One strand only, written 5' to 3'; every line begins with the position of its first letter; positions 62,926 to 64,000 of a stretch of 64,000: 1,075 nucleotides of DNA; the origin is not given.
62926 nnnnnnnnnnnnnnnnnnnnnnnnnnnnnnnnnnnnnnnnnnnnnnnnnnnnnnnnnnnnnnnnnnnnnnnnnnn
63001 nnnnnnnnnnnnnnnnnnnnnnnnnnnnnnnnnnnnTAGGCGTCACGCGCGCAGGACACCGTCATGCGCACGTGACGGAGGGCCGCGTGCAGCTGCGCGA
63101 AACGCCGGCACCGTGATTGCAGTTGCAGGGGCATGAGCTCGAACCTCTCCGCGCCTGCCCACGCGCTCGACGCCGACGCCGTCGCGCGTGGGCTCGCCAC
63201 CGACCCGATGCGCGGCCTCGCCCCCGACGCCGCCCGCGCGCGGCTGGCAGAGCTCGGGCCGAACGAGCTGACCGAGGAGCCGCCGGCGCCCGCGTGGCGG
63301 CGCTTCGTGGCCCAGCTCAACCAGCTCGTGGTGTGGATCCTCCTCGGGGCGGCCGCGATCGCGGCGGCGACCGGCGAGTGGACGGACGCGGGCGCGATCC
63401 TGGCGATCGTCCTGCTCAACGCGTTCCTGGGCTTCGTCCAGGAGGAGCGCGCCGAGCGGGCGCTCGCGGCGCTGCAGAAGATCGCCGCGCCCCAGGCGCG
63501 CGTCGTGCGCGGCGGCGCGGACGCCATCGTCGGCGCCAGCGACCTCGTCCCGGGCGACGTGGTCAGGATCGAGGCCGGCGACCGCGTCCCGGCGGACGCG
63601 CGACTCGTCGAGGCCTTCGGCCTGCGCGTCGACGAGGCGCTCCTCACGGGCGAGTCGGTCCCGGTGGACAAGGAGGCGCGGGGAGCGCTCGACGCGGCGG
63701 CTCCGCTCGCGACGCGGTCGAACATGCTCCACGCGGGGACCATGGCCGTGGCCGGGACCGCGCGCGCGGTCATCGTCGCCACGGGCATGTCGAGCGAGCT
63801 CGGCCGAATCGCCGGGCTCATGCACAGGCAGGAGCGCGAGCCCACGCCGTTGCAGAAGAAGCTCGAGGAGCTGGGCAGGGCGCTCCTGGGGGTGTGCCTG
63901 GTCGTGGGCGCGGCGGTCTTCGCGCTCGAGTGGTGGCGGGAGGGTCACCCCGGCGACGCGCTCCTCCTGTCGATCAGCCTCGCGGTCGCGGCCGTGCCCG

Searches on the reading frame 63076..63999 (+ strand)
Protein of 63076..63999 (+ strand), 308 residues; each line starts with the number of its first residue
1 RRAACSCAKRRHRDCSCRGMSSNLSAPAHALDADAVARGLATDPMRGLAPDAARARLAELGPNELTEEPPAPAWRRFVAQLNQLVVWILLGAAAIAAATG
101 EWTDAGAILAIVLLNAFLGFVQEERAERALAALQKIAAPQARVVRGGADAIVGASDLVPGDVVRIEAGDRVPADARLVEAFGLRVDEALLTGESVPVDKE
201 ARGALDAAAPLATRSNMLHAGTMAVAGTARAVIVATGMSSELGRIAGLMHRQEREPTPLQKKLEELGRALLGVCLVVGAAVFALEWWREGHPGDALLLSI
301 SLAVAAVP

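Call 32: search_protein_families(library=pfam, proteins=[window:63076-63999:+])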
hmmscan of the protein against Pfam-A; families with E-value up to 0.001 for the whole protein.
window:63076-63999:+ (308 aa): 2 families
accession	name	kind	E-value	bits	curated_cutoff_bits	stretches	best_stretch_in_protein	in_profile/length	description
PF00122.25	E1-E2_ATPase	-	4.3e-46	157.2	28.1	1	137-308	3-160/181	E1-E2 ATPase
PF00690.31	Cation_ATPase_N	-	2.4e-18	66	20.4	1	29-96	2-69/69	Cation transporter/ATPase, N-terminus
